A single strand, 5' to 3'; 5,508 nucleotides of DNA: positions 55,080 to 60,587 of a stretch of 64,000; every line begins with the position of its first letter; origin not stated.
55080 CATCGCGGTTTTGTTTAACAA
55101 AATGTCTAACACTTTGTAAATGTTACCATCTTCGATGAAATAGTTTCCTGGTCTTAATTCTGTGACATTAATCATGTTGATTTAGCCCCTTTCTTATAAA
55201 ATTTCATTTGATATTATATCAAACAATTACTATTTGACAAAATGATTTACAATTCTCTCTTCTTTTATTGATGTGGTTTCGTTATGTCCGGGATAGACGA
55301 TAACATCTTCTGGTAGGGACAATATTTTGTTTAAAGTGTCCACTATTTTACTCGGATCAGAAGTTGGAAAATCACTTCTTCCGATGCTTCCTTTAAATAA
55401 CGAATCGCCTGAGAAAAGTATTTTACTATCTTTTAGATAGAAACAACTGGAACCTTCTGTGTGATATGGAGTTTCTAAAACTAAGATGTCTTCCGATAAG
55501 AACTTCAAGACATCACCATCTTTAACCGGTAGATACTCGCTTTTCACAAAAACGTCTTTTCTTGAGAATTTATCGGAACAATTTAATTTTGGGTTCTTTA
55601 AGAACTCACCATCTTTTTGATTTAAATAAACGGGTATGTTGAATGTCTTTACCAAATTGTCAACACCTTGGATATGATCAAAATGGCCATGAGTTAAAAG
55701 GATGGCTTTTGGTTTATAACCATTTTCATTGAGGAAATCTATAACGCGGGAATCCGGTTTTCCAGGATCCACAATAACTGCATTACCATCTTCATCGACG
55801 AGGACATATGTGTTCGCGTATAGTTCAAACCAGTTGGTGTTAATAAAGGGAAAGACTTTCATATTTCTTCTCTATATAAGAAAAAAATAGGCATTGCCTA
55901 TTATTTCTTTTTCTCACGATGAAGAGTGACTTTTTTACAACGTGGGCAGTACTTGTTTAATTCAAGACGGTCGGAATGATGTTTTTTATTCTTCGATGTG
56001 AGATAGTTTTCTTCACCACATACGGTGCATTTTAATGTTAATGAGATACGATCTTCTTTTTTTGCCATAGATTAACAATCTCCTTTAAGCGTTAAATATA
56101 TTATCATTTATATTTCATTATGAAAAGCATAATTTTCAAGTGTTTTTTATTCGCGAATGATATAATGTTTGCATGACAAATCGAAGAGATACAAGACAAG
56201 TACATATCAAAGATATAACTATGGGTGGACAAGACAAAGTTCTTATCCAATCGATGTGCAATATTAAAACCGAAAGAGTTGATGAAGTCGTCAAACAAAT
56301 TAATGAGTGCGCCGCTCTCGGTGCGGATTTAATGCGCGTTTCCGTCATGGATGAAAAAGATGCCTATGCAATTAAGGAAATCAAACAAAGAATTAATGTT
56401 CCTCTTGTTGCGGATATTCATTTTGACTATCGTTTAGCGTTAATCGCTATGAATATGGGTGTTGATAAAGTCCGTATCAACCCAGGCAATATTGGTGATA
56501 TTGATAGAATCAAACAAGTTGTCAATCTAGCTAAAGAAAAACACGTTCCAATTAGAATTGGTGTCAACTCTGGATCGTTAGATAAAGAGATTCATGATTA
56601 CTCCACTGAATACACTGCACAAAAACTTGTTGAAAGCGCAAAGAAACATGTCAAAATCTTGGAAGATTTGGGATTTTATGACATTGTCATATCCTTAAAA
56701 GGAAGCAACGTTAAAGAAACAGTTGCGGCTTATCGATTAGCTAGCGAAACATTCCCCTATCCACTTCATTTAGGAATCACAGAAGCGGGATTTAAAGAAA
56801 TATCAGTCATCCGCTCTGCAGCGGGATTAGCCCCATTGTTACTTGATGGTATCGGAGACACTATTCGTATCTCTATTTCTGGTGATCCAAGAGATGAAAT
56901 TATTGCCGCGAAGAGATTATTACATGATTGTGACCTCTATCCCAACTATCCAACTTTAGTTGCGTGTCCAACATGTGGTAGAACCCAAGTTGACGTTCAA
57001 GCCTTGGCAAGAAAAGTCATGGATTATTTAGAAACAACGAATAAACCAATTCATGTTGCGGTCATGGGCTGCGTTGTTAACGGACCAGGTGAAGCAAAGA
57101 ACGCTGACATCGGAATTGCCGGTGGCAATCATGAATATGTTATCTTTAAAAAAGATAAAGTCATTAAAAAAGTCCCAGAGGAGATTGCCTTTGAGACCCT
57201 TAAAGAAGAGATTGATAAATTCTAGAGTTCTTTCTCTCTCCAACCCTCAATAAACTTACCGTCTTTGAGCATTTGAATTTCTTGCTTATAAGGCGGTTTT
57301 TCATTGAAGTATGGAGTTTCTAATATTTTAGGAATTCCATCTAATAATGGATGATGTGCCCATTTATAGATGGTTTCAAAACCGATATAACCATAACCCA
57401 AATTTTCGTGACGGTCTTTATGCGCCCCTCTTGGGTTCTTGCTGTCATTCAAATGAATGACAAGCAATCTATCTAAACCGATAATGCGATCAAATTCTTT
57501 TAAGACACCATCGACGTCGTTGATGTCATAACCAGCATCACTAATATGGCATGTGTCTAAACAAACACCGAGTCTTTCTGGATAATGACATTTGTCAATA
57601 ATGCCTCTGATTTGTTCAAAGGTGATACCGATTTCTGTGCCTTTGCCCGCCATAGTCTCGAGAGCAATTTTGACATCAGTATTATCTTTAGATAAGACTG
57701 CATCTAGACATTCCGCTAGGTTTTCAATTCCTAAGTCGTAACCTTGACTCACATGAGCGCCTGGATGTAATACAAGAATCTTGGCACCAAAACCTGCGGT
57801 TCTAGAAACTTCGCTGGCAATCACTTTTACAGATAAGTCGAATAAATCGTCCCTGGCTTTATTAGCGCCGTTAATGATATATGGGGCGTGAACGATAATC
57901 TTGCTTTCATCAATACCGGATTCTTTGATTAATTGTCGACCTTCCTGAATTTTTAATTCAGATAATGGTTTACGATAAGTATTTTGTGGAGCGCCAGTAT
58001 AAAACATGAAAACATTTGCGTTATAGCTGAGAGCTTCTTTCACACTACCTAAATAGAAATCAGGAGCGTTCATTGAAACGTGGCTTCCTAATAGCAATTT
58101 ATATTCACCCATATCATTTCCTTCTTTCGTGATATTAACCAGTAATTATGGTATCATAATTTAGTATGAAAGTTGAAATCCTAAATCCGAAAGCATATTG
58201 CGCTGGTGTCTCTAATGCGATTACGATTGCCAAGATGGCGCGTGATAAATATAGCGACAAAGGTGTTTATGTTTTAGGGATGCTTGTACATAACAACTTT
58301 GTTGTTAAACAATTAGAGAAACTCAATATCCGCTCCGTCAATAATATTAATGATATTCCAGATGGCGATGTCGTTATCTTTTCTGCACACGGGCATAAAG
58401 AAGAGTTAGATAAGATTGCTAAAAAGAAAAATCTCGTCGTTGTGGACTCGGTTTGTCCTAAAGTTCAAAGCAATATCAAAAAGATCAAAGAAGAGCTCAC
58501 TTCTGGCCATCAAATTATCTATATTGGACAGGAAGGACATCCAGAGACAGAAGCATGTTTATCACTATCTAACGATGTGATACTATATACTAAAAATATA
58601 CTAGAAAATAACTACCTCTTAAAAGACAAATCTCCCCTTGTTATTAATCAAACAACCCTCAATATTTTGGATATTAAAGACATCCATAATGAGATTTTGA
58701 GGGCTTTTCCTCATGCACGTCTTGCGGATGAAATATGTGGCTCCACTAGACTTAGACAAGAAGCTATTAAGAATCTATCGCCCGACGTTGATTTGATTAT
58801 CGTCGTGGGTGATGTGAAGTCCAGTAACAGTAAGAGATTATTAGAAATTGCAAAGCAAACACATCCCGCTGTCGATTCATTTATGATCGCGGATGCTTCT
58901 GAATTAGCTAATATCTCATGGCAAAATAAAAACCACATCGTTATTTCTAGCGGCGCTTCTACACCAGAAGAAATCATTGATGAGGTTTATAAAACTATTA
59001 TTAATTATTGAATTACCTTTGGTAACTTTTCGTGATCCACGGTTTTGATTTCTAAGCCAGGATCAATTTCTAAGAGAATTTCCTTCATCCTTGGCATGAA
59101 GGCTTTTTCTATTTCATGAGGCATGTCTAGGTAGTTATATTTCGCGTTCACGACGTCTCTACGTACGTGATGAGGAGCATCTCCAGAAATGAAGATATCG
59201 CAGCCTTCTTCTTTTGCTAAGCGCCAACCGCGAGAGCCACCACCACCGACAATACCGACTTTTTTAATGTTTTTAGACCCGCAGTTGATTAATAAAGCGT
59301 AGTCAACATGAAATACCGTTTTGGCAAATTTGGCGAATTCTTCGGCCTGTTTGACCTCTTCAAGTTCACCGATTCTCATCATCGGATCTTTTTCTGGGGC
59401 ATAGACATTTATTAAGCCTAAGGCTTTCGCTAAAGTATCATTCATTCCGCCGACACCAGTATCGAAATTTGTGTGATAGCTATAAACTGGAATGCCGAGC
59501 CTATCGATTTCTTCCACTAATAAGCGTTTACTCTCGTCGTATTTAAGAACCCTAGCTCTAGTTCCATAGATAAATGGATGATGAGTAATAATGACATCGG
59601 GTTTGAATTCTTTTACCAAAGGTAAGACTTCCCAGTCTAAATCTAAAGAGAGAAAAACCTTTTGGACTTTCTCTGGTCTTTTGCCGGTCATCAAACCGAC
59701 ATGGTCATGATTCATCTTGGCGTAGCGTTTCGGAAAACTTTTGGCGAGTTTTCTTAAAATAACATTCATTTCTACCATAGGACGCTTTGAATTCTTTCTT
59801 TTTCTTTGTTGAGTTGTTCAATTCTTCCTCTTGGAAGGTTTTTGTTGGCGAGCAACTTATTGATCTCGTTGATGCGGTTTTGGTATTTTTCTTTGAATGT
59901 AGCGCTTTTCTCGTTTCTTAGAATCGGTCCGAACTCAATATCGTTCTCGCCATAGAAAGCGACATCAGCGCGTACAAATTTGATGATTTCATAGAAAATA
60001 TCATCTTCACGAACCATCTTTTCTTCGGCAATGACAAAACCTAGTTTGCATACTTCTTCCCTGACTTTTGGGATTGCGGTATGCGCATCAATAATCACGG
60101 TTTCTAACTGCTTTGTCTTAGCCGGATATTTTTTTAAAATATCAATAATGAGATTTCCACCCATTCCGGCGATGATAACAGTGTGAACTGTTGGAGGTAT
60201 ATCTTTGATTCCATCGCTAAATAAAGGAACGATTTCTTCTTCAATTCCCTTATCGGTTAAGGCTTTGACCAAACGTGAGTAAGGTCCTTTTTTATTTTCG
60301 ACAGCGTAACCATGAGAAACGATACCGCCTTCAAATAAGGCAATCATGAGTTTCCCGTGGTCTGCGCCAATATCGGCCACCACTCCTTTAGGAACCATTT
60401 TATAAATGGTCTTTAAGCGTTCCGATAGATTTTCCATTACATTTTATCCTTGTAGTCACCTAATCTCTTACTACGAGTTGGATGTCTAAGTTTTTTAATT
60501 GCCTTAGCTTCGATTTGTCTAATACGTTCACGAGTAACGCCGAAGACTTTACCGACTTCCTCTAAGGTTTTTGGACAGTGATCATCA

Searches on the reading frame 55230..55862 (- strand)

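Call 51: search_protein_families(library=ncbifam, proteins=[window:55230-55862:-], max_evalue=0.00001)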
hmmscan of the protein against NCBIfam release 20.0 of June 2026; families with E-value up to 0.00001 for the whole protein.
window:55230-55862:- (210 aa): 14 families
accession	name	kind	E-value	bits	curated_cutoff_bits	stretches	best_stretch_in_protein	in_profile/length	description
TIGR03413.1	GSH_gloB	equivalog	1e-31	110.2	200.8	1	18-197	12-168/248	hydroxyacylglutathione hydrolase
NF007597.0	PRK10241.1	equivalog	4.3e-27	95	421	1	18-198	14-170/251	hydroxyacylglutathione hydrolase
NF041804.1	MBL_fold_SolJ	exception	8.6e-15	54.5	350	1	16-195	19-180/224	solanimycin biosynthesis MBL-fold hydrolase SolJ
NF012229.1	bla_class_B_core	domain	4.2e-13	49.7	100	1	12-143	10-138/139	metallo-beta-lactamase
NF040641.1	bifunc_ST_SDO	equivalog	7.1e-11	41.6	625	1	38-197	189-346/423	bifunctional sulfur transferase/dioxygenase Blh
NF033105.1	bla_subclass_B3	equivalog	1.1e-09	38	240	1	20-147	26-159/257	subclass B3 metallo-beta-lactamase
NF047419.1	RNase_J1_RnjA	exception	1.2e-07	30.9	820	1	41-90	50-99/549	ribonuclease J1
NF000458.2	blaPEDO-2_fam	exception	2.4e-07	30.4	550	1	17-147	53-187/285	PEDO-2 family subclass B3 metallo-beta-lactamase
NF012145.1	blaDIM_SIM_IMP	exception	3.3e-07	30.3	288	1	12-196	22-194/209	DIM/SIM/IMP family subclass B1 metallo-beta-lactamase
NF002553.0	PRK02113.1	equivalog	3.1e-06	26.8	386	1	18-84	36-103/252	MBL fold metallo-hydrolase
NF041161.1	blaHMB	exception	4.2e-06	26.3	500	1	11-114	45-144/238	HMB family subclass B1 metallo-beta-lactamase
NF033088.2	bla_subclass_B1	equivalog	5.2e-06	26.3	200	1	20-196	34-203/217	subclass B1 metallo-beta-lactamase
NF041441.1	blaCIM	exception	8.1e-06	25.5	490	0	6-200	52-238/250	CIM family subclass B1 metallo-beta-lactamase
NF000469.2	CAR_gen_B3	exception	8.6e-06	25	500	0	42-143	101-204/311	CAR family subclass B3 metallo-beta-lactamase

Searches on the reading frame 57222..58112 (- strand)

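Call 51: search_protein_families(library=ncbifam, proteins=[window:57222-58112:-], max_evalue=0.00001)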
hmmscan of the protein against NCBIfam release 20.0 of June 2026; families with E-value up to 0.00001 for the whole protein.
window:57222-58112:- (296 aa): 6 families
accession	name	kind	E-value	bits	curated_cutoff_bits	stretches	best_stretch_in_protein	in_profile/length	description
NF002196.0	PRK01060.1-1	equivalog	5.5e-122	406.7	333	1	6-291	2-290/297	deoxyribonuclease IV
TIGR00587.1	nfo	subfamily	3.5e-89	298.8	129.65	1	7-283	2-277/279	deoxyribonuclease IV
NF002197.0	PRK01060.1-2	equivalog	9e-57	192.4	376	1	5-284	9-286/289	deoxyribonuclease IV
NF002199.0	PRK01060.1-4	equivalog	1.2e-52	178.8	315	1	9-284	5-277/282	deoxyribonuclease IV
NF002198.0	PRK01060.1-3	equivalog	1.4e-29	103.5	244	1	6-268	3-238/253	deoxyribonuclease IV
NF041277.1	coba_remo_CbiR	equivalog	2.7e-06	27.1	105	1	68-239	58-207/249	cobamide remodeling phosphodiesterase CbiR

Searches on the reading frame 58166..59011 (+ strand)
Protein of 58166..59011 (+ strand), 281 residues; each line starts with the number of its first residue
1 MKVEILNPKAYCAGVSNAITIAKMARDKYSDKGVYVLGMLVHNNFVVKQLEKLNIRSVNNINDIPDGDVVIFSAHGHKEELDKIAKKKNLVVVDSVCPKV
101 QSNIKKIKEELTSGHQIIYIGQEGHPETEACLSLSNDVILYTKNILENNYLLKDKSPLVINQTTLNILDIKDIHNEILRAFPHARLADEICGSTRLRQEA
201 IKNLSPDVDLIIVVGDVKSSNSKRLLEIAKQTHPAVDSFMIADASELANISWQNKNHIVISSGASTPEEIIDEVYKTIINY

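Call 11: find_encoding_contigs(protein=window:58166-59011:+, flank=10000, max_places=6)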
Protein window:58166-59011:+ (281 aa): 1 contig read that carries it; 1 place shown.
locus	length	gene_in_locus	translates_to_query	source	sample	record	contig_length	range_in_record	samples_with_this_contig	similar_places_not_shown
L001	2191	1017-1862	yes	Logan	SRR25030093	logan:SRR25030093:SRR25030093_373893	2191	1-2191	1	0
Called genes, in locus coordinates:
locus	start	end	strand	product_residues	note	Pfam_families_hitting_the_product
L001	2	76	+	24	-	?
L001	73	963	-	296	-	PF01261:AP_endonuc_2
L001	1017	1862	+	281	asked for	PF02401:LYTB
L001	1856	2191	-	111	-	?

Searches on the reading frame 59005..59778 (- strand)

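Call 51: search_protein_families(library=ncbifam, proteins=[window:59005-59778:-], max_evalue=0.00001)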
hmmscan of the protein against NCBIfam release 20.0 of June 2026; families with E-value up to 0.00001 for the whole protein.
window:59005-59778:- (257 aa): 2 families
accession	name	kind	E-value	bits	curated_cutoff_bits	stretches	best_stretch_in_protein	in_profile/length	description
TIGR00486.1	YbgI_SA1388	equivalog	7.1e-39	134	130.55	1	4-250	3-247/250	Nif3-like dinuclear metal center hexameric protein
NF008064.0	PRK10799.1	equivalog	1.6e-09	38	414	1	36-204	33-198/247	type 2 GTP cyclohydrolase I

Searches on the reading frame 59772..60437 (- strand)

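Call 51: search_protein_families(library=ncbifam, proteins=[window:59772-60437:-], max_evalue=0.00001)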
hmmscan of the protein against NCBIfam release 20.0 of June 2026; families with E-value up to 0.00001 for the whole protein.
window:59772-60437:- (221 aa): 0 families

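Call 59: search_protein_families(library=pfam, proteins=[window:59772-60437:-], max_evalue=0.01)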
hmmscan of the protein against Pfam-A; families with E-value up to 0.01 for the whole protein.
window:59772-60437:- (221 aa): 2 families
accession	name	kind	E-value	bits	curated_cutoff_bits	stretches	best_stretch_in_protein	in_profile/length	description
PF12847.13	Methyltransf_18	-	9.2e-39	133.3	27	1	4-152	1-151/151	Methyltransferase domain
PF04816.18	TrmK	-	4e-37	128.2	27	1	20-214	1-194/205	tRNA (adenine(22)-N(1))-methyltransferase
